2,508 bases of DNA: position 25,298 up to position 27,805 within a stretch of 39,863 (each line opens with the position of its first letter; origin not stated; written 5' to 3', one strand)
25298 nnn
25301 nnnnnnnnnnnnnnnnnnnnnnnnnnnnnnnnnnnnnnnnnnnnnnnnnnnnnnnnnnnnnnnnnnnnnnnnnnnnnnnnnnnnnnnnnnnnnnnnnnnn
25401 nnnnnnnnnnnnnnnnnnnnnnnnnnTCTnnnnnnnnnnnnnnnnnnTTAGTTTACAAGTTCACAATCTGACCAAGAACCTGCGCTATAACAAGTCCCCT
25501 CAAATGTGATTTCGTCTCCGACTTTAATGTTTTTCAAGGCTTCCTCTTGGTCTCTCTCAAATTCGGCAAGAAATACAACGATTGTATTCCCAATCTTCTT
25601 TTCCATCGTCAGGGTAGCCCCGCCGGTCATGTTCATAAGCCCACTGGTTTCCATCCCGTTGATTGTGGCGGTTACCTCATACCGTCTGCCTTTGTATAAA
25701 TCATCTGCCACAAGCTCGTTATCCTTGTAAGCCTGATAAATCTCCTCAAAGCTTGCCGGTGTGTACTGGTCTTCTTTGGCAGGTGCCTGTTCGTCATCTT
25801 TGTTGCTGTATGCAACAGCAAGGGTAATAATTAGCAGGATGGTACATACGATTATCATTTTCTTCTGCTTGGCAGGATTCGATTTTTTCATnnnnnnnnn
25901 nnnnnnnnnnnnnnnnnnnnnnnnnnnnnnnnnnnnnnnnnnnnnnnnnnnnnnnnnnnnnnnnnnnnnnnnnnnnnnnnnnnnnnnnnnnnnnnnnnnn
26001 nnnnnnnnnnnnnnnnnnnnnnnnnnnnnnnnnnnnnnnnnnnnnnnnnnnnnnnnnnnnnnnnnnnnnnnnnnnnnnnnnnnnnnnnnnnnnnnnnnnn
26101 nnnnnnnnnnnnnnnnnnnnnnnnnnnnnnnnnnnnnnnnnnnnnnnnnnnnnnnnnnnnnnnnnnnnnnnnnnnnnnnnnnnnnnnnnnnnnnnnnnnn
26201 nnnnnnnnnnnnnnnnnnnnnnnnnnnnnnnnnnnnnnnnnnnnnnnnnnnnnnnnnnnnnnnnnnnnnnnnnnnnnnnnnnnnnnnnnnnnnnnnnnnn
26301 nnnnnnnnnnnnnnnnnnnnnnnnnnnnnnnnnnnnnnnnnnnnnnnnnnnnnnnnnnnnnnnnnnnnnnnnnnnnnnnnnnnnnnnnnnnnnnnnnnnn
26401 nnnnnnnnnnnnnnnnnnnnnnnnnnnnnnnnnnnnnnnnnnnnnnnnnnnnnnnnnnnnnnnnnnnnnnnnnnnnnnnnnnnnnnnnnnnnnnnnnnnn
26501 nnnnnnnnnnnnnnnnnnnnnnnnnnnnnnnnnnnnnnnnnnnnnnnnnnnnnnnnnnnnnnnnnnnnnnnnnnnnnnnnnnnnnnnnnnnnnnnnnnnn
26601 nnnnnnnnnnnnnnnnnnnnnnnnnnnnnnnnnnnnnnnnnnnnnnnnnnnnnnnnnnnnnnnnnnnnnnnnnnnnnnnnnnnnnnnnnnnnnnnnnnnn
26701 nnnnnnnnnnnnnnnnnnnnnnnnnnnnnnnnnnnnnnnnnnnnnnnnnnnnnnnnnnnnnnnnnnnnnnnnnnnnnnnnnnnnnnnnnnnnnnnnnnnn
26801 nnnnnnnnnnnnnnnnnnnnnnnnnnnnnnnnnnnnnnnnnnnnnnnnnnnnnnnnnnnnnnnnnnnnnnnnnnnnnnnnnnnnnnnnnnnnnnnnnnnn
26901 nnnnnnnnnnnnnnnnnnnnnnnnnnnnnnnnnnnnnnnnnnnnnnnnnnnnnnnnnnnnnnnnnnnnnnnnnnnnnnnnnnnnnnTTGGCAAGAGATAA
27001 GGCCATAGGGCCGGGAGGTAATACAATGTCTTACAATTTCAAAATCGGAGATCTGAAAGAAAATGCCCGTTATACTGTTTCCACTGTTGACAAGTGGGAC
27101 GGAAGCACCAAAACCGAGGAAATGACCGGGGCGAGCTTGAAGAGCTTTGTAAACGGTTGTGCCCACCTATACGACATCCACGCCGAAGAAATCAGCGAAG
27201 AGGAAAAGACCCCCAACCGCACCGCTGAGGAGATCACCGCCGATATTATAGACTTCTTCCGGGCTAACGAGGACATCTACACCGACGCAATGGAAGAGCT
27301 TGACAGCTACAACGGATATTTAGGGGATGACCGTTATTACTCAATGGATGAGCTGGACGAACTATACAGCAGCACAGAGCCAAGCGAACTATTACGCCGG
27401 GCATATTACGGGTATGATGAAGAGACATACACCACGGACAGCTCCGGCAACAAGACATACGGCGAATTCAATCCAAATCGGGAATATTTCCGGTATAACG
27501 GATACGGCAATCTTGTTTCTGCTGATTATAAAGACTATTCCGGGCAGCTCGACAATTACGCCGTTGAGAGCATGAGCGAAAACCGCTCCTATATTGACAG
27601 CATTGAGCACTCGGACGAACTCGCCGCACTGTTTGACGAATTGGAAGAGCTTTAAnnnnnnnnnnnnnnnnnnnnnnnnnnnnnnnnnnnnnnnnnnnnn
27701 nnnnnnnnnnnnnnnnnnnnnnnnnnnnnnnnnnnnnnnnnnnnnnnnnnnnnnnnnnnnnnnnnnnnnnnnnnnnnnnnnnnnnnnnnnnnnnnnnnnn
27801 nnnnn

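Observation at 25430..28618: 3.2-kb foreign-looking cassette splitting terS from terL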

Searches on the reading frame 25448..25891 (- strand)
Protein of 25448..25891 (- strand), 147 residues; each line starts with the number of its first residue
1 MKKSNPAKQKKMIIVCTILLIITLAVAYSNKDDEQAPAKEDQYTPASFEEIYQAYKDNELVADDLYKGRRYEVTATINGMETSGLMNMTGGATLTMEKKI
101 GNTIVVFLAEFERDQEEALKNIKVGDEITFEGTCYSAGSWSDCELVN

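Call 7: search_protein_families(library=pfam, proteins=[window:25448-25891:-], max_evalue=0.01)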
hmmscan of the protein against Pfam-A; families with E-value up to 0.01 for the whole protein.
window:25448-25891:- (147 aa): 1 family
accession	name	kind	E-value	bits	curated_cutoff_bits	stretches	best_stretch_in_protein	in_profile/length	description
PF12869.13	tRNA_anti-like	-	2.3e-11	43.9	23.5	1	11-135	5-133/146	tRNA_anti-like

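Call 15: search_protein_families(library=phrogs, proteins=[window:25448-25891:-], max_evalue=0.01)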
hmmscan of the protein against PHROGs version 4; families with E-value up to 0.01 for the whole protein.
window:25448-25891:- (147 aa): 2 families
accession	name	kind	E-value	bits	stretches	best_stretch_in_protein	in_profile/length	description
phrog_8545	-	moron, auxiliary metabolic gene and host takeover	1.6e-07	32.3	1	25-131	50-158/177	superinfection exclusion Sie-like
phrog_13333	-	unknown function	0.0061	17.2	1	28-130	46-143/248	-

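Call 16: search_protein_families(library=ncbifam, proteins=[window:25448-25891:-], max_evalue=0.01)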
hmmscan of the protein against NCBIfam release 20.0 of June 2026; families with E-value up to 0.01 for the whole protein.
window:25448-25891:- (147 aa): 0 families

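Call 76: search_protein_families(library=padloc, proteins=[window:25448-25891:-], max_evalue=0.01)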
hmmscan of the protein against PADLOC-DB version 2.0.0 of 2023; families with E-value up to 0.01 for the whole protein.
window:25448-25891:- (147 aa): 0 families

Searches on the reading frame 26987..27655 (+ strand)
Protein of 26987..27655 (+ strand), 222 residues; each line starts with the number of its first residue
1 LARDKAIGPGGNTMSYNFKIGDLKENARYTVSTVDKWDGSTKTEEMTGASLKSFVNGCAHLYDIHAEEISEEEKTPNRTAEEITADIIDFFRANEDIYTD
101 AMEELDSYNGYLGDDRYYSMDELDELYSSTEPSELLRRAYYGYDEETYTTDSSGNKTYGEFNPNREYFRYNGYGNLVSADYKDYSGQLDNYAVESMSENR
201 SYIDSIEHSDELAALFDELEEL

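Call 7: search_protein_families(library=pfam, proteins=[window:26987-27655:+], max_evalue=0.01)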
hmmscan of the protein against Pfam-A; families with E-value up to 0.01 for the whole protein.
window:26987-27655:+ (222 aa): 0 families

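Call 15: search_protein_families(library=phrogs, proteins=[window:27026-27655:+], max_evalue=0.01)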
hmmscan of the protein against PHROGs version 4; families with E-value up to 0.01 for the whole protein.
window:27026-27655:+ (209 aa): 1 family
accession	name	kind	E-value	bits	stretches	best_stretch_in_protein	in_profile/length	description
phrog_4534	-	unknown function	2.4e-16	61.1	1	67-208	3-129/133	-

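Call 16: search_protein_families(library=ncbifam, proteins=[window:27026-27655:+], max_evalue=0.01)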
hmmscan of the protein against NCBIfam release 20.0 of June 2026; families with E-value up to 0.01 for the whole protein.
window:27026-27655:+ (209 aa): 0 families

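Call 30: search_protein_families(library=pfam, proteins=[window:27026-27652:+], max_evalue=0.1)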
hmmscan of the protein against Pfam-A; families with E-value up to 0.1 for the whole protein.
seq(209 aa): 0 families

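Call 65: find_homologous_proteins(query=window:27026-27652:+, max_evalue=0.001)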
Query window:27026-27652:+ (209 aa): 2880 proteins with E <= 0.001 among 3039 candidates; the best 120 are listed.
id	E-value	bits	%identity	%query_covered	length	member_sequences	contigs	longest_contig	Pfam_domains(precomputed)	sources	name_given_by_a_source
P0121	1.9e-126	438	97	100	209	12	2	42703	-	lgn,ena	-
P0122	2.7e-123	427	93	100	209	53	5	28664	-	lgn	-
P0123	9.8e-123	426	93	100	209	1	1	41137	-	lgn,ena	-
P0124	1.8e-122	425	93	100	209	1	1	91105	-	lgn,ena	-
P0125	1.7e-121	422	92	100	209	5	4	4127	-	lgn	-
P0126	2.9e-121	421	92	100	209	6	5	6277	-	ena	-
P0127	3.3e-121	421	91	100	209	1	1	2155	-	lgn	-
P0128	7.8e-120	416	92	100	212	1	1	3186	-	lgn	-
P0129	1.2e-119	416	91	100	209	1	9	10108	-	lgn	-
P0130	6.5e-119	413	90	100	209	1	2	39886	-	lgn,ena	-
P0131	1.2e-118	412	92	100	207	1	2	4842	-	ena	-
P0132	1.3e-118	412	90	100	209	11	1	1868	-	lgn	-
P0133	3.4e-118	411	90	100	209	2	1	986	-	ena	-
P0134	6.9e-118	410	89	100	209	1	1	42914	-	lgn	-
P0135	6.2e-117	407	89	100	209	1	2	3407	-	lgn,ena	-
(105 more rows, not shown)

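Call 72: predict_structure(alignment_id=A3)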
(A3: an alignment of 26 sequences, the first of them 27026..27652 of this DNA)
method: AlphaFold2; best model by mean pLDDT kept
length: 209 residues; sequences in the alignment: 26
mean_pLDDT: 64.5   pTM: 0.43
mean pLDDT of the five models: 64.5, 64.4, 62.6, 62.2, 60.6
residues with pLDDT >= 90: 14; 70-90: 93; 50-70: 26; < 50: 76
segments of 3 or more residues with pLDDT < 50: 1-4, 59-62, 97-113, 117-137, 143-172
pLDDT, mean of each block of 10 residues (from residue 1): 53 83 86 86 81 68 74 87 77 53 39 48 38 47 40 36 36 63 82 91 89
secondary structure, 60 per line:
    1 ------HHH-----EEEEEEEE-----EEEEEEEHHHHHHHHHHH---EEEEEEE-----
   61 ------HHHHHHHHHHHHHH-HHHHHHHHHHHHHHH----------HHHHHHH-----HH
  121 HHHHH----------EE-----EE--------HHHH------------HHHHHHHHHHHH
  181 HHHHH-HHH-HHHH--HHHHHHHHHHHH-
elements in order: E15-22 E28-34 H35-45 E49-55 H67-80 H82-96 H107-113 H119-125 H153-156 H169-185 H191-194 H197-208

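Call 75: fold_search(model_id=the predicted structure, library=pdb)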
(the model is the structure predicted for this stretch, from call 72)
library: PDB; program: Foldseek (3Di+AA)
matches with E <= 10: 498; with E <= 0.001: 0
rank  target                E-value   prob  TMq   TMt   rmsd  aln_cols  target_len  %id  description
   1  9kkt_A                4.5e-01  0.09  0.10  0.06  15.1        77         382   16  Structure-guided interface engineering for modifying substrate binding and catalytic activity of 2-keto-3-deoxy-D-xylo (released 2025-11-19)
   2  9kkv_A                4.5e-01  0.09  0.10  0.06  15.1        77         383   16  Structure-guided interface engineering for modifying substrate binding and catalytic activity of 2-keto-3-deoxy-D-xylo (released 2025-11-19)
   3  3h25_A                5.4e-01  0.91  0.19  0.21   2.7        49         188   14  Crystal structure of the catalytic domain of primase Repb' in complex with initiator DNA (released 2009-04-28)
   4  9e9v_B                8.3e-01  0.15  0.16  0.19  19.8        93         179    9  Structural Insights into HIV-1 Vif-Mediated Ubiquitination and Degradation of APOBEC3H (released 2026-03-11)
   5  9pzg_W                8.9e-01  0.38  0.21  0.17   8.8        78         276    8  Bacterial ribosomal 2'-O-methyltransferase RsmI in complex with the small ribosomal subunit (released 2025-09-24)
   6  2le2_MODEL_1_A        8.9e-01  0.18  0.15  0.36   4.0        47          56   17  Novel dimeric structure of phage phi29-encoded protein p56: Insights into Uracil-DNA glycosylase inhibition (released 2011-09-28)
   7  9kkt_B                9.4e-01  0.06  0.10  0.06  15.1        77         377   16  Structure-guided interface engineering for modifying substrate binding and catalytic activity of 2-keto-3-deoxy-D-xylo (released 2025-11-19)
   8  3h20                  1.0e+00  0.75  0.18  0.14   3.0        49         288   14  Crystal structure of primase RepB' (released 2009-04-28)
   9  5g1f_B                1.0e+00  0.21  0.18  0.16  15.2       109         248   16  Crystal structure of the 6-carboxyhexanoate-CoA ligase (BioW)from Bacillus subtilis in complex with coenzyme A (released 2017-03-08)
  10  6xwv_D                1.1e+00  0.23  0.11  0.18   7.7        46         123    9  Crystal structure of drosophila melanogaster CENP-C bound to CAL1 (released 2020-04-01)
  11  6o2k_A                1.1e+00  0.23  0.11  0.17   7.6        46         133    9  Drosophila melanogaster CENP-C cupin domain (released 2019-08-21)
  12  4eq2                  1.3e+00  0.13  0.10  0.10  12.8        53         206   11  Crystal Structure Analysis of Chicken Interferon Gamma Receptor Alpha Chain (released 2013-04-24)
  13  9kkv_B                1.3e+00  0.05  0.10  0.06  15.1        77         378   16  Structure-guided interface engineering for modifying substrate binding and catalytic activity of 2-keto-3-deoxy-D-xylo (released 2025-11-19)
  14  4r8u_B                1.4e+00  0.14  0.14  0.09   6.2        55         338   18  S-SAD structure of DINB-DNA Complex (released 2015-01-14)
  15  3d33_B                1.4e+00  0.11  0.10  0.20  12.3        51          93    8  Crystal structure of a duf3244 family protein with an immunoglobulin-like beta-sandwich fold (bvu_0276) from bacteroid (released 2008-05-27)
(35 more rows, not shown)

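Call 76: search_protein_families(library=padloc, proteins=[window:27026-27655:+], max_evalue=0.01)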
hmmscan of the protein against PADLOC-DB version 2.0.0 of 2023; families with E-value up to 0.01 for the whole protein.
window:27026-27655:+ (209 aa): 0 families

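Call 88: search_dna_similar(query=window:27026-27652:+, collection=plasmids, mode=protein, max_rows=15, max_evalue=0.001)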
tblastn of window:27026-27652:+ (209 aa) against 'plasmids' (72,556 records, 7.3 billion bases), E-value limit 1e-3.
No match.
